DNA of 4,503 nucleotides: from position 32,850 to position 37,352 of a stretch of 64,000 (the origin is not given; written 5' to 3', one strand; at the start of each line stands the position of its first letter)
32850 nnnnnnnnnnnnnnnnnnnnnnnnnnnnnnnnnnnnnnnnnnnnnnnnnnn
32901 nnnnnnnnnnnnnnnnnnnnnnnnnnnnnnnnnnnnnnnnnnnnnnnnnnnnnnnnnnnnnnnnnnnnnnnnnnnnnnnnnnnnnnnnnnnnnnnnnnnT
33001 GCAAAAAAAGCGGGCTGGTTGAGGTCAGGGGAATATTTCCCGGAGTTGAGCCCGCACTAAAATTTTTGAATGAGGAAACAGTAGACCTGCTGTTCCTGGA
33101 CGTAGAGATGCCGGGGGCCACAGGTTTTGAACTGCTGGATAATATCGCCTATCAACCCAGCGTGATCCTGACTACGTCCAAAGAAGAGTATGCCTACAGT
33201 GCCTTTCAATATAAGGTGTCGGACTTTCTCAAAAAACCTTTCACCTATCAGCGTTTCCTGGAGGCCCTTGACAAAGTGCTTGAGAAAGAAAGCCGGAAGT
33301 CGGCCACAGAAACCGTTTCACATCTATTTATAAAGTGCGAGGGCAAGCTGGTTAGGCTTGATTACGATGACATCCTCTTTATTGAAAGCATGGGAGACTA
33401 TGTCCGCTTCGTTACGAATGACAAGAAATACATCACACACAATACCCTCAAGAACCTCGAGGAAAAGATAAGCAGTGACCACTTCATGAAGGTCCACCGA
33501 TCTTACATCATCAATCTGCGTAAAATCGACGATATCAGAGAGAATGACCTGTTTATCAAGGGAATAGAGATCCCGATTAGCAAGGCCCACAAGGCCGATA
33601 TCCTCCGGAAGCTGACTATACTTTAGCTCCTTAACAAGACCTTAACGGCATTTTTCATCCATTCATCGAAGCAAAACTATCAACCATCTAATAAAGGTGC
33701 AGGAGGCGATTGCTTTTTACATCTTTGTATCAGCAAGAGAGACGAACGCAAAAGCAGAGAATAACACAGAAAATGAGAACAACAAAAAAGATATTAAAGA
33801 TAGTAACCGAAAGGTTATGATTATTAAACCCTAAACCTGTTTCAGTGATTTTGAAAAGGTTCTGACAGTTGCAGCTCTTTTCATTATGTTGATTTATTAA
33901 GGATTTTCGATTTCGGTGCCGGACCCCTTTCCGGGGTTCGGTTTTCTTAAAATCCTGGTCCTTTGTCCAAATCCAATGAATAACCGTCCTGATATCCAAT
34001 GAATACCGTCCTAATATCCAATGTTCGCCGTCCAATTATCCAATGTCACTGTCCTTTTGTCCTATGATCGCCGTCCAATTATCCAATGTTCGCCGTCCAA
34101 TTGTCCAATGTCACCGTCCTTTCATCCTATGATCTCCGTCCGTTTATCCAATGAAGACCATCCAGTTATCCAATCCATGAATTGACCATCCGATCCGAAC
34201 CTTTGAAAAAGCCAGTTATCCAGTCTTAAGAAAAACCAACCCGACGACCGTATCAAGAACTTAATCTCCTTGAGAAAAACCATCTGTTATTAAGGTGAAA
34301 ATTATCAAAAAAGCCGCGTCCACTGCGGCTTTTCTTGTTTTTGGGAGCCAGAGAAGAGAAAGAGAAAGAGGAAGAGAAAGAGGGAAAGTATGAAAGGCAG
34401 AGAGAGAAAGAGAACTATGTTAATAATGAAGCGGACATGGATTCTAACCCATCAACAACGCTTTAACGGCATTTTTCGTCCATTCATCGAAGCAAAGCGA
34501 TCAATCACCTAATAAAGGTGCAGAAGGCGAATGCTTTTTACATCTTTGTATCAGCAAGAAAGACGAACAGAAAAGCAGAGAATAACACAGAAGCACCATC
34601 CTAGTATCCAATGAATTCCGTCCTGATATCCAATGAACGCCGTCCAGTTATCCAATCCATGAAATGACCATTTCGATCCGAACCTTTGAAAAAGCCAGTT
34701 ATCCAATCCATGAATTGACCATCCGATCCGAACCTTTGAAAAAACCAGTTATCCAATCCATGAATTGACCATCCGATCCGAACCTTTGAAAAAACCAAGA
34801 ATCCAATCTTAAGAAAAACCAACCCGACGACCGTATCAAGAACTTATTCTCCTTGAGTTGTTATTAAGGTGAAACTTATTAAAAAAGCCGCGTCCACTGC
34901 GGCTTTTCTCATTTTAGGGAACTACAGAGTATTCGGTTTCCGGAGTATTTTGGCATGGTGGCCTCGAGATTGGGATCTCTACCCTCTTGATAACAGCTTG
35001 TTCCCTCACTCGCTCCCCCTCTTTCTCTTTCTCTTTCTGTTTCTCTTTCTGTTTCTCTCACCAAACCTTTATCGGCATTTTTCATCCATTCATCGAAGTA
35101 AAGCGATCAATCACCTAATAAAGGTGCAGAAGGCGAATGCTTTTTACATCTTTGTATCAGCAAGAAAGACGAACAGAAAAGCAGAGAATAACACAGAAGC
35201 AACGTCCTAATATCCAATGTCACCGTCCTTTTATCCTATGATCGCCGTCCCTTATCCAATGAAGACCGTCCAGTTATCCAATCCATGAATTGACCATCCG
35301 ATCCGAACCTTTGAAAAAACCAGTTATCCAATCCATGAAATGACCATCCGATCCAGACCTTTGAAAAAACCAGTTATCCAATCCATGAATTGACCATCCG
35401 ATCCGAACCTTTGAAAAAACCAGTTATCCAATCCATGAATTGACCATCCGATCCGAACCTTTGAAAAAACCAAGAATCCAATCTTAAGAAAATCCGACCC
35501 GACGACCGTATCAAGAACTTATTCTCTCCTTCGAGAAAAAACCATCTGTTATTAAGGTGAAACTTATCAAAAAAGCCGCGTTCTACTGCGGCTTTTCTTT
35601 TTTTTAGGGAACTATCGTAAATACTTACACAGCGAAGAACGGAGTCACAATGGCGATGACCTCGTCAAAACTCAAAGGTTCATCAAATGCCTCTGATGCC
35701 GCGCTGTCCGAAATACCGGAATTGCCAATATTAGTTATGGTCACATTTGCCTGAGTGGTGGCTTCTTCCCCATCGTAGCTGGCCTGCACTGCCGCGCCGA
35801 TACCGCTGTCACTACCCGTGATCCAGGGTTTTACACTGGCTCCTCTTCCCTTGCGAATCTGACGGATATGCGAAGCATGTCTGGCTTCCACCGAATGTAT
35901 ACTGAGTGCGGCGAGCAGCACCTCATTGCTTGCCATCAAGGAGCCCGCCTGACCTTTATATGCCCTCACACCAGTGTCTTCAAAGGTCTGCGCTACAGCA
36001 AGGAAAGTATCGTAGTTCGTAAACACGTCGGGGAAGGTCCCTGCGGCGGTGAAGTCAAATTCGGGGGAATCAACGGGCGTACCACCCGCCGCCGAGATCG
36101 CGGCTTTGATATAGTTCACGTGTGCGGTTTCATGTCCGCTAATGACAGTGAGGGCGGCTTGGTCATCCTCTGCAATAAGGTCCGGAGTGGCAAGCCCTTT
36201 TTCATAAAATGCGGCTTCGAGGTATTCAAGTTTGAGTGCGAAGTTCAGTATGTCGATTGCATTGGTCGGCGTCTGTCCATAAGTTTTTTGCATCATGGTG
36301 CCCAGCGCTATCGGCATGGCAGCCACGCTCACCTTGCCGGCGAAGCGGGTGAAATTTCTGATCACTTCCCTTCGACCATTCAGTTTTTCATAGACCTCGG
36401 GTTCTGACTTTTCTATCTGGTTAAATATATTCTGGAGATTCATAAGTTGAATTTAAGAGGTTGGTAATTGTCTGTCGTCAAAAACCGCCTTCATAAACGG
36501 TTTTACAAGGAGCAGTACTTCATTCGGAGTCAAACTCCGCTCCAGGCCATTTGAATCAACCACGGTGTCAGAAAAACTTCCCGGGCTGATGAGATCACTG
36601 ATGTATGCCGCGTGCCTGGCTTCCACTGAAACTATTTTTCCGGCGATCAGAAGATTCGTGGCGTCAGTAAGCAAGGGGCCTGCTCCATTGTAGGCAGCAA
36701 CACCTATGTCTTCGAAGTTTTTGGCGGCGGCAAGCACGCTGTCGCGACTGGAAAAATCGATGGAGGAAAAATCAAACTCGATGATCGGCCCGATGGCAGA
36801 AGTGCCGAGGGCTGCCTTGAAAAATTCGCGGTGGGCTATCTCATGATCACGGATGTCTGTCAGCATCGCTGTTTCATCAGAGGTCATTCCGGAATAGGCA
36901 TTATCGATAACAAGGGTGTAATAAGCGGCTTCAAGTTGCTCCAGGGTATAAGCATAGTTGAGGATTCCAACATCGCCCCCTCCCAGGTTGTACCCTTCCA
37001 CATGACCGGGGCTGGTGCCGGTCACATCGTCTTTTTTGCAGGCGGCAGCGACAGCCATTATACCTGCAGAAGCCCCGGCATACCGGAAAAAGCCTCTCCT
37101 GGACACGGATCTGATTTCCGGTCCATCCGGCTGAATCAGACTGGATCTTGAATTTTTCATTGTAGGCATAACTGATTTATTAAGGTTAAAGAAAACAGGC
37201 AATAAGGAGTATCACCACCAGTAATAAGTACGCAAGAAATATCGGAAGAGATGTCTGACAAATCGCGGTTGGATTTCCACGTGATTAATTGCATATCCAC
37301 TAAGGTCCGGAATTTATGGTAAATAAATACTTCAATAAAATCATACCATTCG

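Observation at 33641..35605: Three tandem non-coding modules with nested 22 bp and 50 bp arrays directly downstream of the LytTR regulator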

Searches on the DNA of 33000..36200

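Call 4: search_rna_families(source=window, start=33000, end=36200, threshold=evalue, max_evalue=10)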
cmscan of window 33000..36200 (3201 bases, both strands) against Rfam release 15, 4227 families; matches with E-value up to 10: 16.
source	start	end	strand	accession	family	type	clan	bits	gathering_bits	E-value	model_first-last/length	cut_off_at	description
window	35534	35605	+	RF02053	STnc430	Gene; sRNA;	-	27.5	47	0.18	1-162/162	no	Enterobacterial sRNA STnc430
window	35536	35605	+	RF01770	rimP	Cis-reg; leader;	-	23.1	47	1.1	1-102/102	no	Gammaprotebacteria rimP leader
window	35569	35628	-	RF02057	STnc40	Gene; sRNA;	-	22.6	45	0.99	1-70/70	no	Salmonella enterica sRNA STnc40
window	35533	35601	+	RF01859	Phe_leader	Cis-reg; leader;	-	21.9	55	1.8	1-125/125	no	Phenylalanine leader peptide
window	34271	34338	+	RF01859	Phe_leader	Cis-reg; leader;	-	20.8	55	3.2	1-125/125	no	Phenylalanine leader peptide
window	34288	34354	+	RF01289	snoR17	Gene; snRNA; snoRNA; CD-box;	-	20.7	60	6.8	1-110/110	no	Small nucleolar RNA snoR17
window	34811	34916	+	RF02053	STnc430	Gene; sRNA;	-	19.7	47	7.5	1-162/162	no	Enterobacterial sRNA STnc430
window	34247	34335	+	RF02057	STnc40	Gene; sRNA;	-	18.7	45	8.2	1-70/70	no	Salmonella enterica sRNA STnc40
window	35504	35601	+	RF02356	BjrC1505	Gene; sRNA;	-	17.5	50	4.2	1-140/140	no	Alphaproteobacterial sRNA BjrC1505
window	35568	35629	-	RF00512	Leu_leader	Cis-reg; leader;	-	17.3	50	3.4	1-148/148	no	Leucine operon leader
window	36088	36114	+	RF01107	SBRMV1_UPD-PKf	Cis-reg;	-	17.3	39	9.6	1-27/27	no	Pseudoknot of upstream pseudoknot domain (UPD) of the 3'UTR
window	34301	34393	+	RF00516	ylbH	Cis-reg; leader;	-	17.2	50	1.7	1-122/122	no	ylbH leader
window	35536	35599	+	RF00512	Leu_leader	Cis-reg; leader;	-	16.8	50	4.5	1-148/148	no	Leucine operon leader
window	34881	34954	-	RF01394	isrK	Gene; sRNA;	-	16.7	50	1.9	1-77/77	no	isrK Hfq binding RNA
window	35554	35599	+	RF02082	STnc540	Gene; sRNA;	-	16.5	38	2.6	98-144/202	no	Enterobacterial sRNA STnc540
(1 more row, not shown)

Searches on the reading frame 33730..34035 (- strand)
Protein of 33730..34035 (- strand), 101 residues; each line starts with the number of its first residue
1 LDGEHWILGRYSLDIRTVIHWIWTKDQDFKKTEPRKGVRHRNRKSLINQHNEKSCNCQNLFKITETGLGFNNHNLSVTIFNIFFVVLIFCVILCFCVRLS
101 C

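Call 53: search_protein_families(library=pfam, proteins=[window:33730-34035:-], max_evalue=0.1)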
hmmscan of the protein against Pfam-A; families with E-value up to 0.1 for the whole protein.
window:33730-34035:- (101 aa): 0 families

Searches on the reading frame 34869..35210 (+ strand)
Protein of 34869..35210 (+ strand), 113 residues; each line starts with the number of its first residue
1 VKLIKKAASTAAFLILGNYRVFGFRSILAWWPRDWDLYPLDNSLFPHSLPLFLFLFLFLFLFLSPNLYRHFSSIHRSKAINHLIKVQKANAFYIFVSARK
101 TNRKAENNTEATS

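Call 53: search_protein_families(library=pfam, proteins=[window:34869-35210:+], max_evalue=0.1)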
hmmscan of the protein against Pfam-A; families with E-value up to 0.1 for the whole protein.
window:34869-35210:+ (113 aa): 2 families
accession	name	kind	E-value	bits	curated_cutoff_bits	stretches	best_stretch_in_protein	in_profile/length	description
PF01003.24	Flavi_capsid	-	0.027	14.7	27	1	52-108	44-101/117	Flavivirus capsid protein C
PF01972.22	SDH_protease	-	0.096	12.1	31.3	0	52-90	13-51/286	ClpP-like SDH-type serine proteinase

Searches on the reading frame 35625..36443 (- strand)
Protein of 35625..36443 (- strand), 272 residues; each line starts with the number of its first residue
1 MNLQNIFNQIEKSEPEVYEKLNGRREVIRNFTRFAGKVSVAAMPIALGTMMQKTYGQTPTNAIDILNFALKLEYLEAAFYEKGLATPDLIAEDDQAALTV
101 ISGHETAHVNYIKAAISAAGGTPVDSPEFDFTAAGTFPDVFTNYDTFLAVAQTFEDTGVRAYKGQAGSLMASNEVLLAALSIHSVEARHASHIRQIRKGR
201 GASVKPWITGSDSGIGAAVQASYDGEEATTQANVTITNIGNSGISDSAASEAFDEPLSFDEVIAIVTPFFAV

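Call 6: search_protein_families(library=pfam, proteins=[window:35625-36443:-])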
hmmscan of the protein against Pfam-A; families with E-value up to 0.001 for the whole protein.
window:35625-36443:- (272 aa): 1 family
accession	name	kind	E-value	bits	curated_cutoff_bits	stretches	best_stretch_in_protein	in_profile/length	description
PF13668.12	Ferritin_2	-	4.6e-39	134.2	24.7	1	63-197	3-136/138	Ferritin-like domain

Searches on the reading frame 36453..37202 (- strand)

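Call 6: search_protein_families(library=pfam, proteins=[window:36453-37202:-])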
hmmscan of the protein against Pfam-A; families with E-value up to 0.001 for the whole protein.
window:36453-37202:- (249 aa): 1 family
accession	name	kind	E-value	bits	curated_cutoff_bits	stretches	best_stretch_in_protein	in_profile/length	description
PF13668.12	Ferritin_2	-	3.9e-37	127.9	24.7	1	76-205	1-136/138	Ferritin-like domain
